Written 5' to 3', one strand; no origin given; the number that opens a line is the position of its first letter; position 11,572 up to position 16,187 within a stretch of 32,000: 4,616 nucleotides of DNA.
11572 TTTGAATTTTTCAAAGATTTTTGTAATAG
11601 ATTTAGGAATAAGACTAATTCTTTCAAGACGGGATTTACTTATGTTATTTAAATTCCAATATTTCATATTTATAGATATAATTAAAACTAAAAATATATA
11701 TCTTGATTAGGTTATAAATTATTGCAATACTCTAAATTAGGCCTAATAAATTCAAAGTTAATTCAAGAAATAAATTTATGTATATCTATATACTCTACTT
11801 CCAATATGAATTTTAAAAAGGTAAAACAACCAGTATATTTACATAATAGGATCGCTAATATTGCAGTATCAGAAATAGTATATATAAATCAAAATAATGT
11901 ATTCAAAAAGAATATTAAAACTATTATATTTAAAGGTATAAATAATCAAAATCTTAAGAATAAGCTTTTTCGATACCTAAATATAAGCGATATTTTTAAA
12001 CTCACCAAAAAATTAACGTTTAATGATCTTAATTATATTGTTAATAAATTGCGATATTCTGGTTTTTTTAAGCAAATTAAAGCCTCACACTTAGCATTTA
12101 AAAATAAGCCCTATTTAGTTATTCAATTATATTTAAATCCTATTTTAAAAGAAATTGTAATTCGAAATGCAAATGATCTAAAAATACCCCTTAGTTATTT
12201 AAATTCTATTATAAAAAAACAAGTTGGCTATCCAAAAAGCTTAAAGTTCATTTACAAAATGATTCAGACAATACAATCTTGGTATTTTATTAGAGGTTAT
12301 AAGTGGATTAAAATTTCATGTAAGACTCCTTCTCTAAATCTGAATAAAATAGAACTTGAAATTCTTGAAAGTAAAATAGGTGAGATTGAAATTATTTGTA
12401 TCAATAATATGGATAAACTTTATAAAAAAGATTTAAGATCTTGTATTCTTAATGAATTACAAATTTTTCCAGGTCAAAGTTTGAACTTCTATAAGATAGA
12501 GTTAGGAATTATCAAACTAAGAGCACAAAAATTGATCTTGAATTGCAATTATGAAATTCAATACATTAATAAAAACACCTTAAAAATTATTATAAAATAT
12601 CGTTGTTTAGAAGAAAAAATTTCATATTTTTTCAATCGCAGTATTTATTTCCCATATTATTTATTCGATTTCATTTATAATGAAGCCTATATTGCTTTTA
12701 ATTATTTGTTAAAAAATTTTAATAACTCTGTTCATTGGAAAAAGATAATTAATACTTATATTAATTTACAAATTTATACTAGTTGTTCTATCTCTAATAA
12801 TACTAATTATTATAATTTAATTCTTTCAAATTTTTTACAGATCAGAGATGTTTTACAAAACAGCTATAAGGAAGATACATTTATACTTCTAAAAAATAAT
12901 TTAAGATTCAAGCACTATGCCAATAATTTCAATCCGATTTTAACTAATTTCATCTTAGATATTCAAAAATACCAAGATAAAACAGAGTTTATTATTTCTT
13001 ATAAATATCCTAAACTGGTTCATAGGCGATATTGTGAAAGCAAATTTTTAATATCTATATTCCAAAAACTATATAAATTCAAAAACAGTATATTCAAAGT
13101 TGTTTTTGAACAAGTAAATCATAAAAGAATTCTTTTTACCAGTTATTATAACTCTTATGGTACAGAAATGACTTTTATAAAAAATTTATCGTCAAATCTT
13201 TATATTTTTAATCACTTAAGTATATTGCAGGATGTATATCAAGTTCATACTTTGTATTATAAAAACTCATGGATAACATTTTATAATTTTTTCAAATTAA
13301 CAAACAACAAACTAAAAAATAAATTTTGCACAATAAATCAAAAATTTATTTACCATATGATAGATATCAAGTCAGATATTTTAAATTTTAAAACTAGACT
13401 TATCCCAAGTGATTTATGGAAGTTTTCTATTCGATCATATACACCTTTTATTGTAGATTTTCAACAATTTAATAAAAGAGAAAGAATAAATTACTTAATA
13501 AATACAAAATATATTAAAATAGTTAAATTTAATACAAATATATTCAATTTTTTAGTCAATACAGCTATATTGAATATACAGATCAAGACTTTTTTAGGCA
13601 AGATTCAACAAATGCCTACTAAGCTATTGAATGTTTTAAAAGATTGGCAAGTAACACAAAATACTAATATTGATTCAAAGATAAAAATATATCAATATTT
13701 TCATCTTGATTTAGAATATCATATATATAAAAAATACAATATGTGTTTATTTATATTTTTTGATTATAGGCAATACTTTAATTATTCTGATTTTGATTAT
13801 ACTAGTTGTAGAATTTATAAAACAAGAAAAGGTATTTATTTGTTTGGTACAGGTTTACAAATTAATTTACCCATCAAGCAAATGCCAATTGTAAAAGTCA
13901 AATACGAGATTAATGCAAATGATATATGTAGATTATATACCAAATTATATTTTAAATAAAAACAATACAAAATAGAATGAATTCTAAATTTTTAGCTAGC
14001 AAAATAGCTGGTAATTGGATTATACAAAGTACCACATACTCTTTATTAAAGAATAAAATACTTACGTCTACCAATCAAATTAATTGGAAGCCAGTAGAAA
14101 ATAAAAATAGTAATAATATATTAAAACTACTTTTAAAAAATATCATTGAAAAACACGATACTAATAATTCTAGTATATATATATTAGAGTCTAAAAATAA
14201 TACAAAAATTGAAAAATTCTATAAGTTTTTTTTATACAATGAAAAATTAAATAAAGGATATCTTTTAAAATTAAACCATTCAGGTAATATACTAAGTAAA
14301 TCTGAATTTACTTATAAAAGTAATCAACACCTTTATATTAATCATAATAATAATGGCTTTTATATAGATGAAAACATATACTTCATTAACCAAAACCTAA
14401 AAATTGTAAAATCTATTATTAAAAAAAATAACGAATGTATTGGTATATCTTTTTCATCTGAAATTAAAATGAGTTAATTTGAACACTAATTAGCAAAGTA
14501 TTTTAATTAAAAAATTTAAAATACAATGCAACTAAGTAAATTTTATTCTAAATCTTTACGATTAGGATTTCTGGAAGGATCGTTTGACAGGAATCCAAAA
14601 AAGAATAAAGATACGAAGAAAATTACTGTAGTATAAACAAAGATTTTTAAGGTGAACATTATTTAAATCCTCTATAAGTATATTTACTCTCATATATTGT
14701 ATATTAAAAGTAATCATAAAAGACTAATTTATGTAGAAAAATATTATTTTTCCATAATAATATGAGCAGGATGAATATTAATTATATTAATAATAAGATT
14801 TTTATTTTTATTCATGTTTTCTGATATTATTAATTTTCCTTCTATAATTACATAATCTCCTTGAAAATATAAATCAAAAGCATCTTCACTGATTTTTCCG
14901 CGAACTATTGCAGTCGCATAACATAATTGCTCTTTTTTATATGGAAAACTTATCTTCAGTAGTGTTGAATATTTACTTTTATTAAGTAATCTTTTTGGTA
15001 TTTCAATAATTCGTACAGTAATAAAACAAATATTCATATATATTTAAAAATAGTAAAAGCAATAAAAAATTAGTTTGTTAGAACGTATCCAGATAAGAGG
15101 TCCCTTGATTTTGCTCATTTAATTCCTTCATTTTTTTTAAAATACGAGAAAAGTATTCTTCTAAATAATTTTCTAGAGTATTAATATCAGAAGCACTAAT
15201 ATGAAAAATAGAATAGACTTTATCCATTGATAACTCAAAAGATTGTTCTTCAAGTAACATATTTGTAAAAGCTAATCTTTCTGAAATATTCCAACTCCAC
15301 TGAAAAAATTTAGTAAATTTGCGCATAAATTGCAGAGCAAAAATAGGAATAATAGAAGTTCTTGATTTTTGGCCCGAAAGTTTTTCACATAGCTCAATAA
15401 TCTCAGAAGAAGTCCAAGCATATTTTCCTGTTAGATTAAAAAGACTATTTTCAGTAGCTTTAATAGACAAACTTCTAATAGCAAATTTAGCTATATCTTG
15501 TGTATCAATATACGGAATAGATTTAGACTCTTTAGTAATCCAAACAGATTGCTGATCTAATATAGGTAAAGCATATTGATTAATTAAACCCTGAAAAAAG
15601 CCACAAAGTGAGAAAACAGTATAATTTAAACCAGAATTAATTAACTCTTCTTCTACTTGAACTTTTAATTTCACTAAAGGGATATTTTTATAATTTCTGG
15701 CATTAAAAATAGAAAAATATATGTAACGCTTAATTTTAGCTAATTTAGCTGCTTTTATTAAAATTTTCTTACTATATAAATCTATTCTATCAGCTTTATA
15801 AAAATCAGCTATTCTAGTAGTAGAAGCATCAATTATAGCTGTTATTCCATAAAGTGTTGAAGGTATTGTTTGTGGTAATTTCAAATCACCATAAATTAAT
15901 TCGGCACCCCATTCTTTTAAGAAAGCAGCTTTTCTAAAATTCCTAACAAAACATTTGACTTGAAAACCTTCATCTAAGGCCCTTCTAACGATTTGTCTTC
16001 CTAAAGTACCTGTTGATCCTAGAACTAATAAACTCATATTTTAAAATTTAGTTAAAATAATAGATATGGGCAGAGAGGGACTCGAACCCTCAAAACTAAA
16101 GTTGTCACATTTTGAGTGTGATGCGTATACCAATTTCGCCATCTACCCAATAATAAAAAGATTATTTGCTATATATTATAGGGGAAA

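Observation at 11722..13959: Plastid-encoded 745-aa ORF with Omp85/BamA/Toc75-like architecture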

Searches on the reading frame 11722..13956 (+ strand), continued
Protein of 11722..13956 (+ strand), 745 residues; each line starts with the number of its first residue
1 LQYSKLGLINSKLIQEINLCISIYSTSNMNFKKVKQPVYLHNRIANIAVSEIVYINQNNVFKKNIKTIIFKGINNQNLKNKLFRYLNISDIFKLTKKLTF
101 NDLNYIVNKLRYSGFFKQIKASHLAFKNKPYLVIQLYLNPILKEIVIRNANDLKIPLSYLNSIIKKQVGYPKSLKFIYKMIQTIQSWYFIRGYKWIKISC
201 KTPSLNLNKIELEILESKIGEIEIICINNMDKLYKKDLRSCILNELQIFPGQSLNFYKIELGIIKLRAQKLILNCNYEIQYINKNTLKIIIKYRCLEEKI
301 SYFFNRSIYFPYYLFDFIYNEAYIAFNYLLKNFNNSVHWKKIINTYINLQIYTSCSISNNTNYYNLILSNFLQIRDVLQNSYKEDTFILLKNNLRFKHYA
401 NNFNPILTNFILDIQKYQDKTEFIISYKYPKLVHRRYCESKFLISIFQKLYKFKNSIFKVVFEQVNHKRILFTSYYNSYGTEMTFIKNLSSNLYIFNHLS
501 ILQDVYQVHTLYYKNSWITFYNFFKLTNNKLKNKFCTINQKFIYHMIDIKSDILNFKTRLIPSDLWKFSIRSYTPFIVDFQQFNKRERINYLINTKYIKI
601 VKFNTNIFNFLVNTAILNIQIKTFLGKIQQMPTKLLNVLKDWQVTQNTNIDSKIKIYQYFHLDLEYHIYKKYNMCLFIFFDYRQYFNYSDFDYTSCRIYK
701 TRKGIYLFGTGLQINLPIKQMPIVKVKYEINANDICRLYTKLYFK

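Call 82: search_protein_families(library=ncbifam, proteins=[P0033, P0023, P0046, P0061, P0038, P0055, P0032, P0028, P0150, P0127], max_evalue=0.01)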
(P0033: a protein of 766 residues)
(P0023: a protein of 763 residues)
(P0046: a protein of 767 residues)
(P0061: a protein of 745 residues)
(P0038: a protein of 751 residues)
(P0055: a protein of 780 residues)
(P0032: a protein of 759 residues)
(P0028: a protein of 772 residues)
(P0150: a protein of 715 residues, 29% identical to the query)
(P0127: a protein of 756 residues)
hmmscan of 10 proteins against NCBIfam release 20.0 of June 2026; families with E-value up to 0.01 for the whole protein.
P0033 (766 aa): 2 families
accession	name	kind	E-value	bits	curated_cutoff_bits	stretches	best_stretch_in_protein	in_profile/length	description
TIGR00992.1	3a0901s03IAP75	subfamily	0.00018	19.9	1163.25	0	647-739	609-698/718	IAP75 family chloroplast envelope protein translocase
NF058613.1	OMPAssmBamADein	equivalog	0.00078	17.5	1050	0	697-765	789-857/857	outer membrane protein assembly factor BamA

P0023 (763 aa): 2 families
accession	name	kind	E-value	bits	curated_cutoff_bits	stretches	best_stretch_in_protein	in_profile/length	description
TIGR00992.1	3a0901s03IAP75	subfamily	3e-07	29.1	1163.25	1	124-232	166-272/718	IAP75 family chloroplast envelope protein translocase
NF058613.1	OMPAssmBamADein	equivalog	0.00011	20.2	1050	0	66-157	23-111/857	outer membrane protein assembly factor BamA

P0046 (767 aa): 1 family
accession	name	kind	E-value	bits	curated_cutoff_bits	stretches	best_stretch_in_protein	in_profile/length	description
TIGR00992.1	3a0901s03IAP75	subfamily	1.1e-11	43.8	1163.25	1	157-294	193-330/718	IAP75 family chloroplast envelope protein translocase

P0061 (745 aa): 0 families

P0038 (751 aa): 1 family
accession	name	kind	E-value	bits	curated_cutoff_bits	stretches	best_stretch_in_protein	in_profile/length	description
TIGR00992.1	3a0901s03IAP75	subfamily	2.6e-08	32.6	1163.25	1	113-231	197-314/718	IAP75 family chloroplast envelope protein translocase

P0055 (780 aa): 1 family
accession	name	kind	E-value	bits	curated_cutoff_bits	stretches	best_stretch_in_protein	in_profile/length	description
TIGR00992.1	3a0901s03IAP75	subfamily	4.9e-08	31.7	1163.25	1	138-285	194-341/718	IAP75 family chloroplast envelope protein translocase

P0032 (759 aa): 2 families
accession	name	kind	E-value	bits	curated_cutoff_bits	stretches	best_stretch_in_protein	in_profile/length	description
TIGR00992.1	3a0901s03IAP75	subfamily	5.2e-08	31.6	1163.25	1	152-283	197-328/718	IAP75 family chloroplast envelope protein translocase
NF058613.1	OMPAssmBamADein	equivalog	0.0027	15.7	1050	0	181-233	222-274/857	outer membrane protein assembly factor BamA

P0028 (772 aa): 1 family
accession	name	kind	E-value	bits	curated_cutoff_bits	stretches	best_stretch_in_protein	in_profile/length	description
TIGR00992.1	3a0901s03IAP75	subfamily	1e-05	24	1163.25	0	157-267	198-308/718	IAP75 family chloroplast envelope protein translocase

P0150 (715 aa): 6 families
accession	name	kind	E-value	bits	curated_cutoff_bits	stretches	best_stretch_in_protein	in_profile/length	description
TIGR00992.1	3a0901s03IAP75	subfamily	6.9e-98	328.7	1163.25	1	102-715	120-718/718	IAP75 family chloroplast envelope protein translocase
TIGR03303.1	OM_YaeT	equivalog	9.5e-60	202.8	297.15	2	264-697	334-719/741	outer membrane protein assembly factor BamA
NF008287.0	PRK11067.1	subfamily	1.2e-23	83.4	1181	1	187-386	290-481/802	outer membrane protein assembly factor BamA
NF058613.1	OMPAssmBamADein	equivalog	1.4e-17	63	1050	1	173-386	341-546/857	outer membrane protein assembly factor BamA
NF052279.1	lipo_TamL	exception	6.5e-12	44.7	400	2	600-698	597-714/747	translocation and assembly module lipoprotein TamL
NF047950.2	ATportTamA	equivalog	4.8e-07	28.7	625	1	600-698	453-549/569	autotransporter assembly complex protein TamA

P0127 (756 aa): 1 family
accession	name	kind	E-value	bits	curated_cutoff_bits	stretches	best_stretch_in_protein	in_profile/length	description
TIGR00992.1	3a0901s03IAP75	subfamily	0.0017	16.7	1163.25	1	115-269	194-341/718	IAP75 family chloroplast envelope protein translocase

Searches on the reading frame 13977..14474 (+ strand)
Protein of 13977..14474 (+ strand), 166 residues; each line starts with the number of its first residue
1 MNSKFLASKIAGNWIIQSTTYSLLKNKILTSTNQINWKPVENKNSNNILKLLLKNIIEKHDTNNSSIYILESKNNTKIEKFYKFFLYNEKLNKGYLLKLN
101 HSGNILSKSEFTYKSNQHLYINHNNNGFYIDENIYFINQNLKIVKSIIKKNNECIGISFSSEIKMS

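Call 3: search_protein_families(library=pfam, proteins=[window:13977-14474:+], max_evalue=1)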
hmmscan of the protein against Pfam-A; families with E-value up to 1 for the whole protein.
window:13977-14474:+ (166 aa): 2 families
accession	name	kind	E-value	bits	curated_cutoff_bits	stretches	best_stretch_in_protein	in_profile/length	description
PF09367.16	CpeS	-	5.9e-09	36.4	23.3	1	8-165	7-170/170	CpeS-like protein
PF22003.2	MrkDrd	-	0.079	13.2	27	1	103-162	17-76/142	MrkD-like receptor binding domain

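Call 4: search_protein_families(library=ncbifam, proteins=[window:13977-14474:+], max_evalue=1)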
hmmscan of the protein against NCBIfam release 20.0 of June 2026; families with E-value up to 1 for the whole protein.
window:13977-14474:+ (166 aa): 1 family
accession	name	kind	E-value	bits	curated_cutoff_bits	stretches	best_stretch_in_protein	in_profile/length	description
NF053597.1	EnfR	exception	0.021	14.9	260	1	55-151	23-116/142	transcriptional factor EnfR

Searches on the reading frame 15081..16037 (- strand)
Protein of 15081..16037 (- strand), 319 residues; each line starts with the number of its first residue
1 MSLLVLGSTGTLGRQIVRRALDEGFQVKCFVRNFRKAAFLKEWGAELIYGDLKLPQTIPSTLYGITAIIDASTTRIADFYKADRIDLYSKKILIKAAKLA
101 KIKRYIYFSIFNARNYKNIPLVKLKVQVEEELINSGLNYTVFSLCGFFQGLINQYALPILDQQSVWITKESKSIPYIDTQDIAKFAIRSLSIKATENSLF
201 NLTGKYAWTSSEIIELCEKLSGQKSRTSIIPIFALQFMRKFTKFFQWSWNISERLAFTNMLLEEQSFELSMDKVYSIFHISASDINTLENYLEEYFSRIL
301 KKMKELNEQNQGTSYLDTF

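Call 3: search_protein_families(library=pfam, proteins=[window:15081-16037:-], max_evalue=1)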
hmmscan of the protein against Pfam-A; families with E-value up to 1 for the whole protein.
window:15081-16037:- (319 aa): 7 families
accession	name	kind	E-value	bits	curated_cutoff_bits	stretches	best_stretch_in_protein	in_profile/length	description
PF05368.20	NmrA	-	5.1e-24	85.8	27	1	3-274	5-287/298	NmrA-like family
PF13460.12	NAD_binding_10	-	3.9e-17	63.1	27.2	1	7-190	1-181/184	NAD(P)H-binding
PF01073.25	3Beta_HSD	-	0.00054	19.5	22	1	4-112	1-118/280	3-beta hydroxysteroid dehydrogenase/isomerase family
PF01370.27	Epimerase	-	0.00082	19.3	20.9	1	4-109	2-114/240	NAD dependent epimerase/dehydratase family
PF15598.11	Imm61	-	0.024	14.9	25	0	89-138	50-98/157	Immunity protein 61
PF07993.18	NAD_binding_4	-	0.21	11.2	20.1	0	7-50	3-49/258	Male sterility protein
PF00106.31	adh_short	-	0.22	11.4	26.6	1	4-45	4-46/195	short chain dehydrogenase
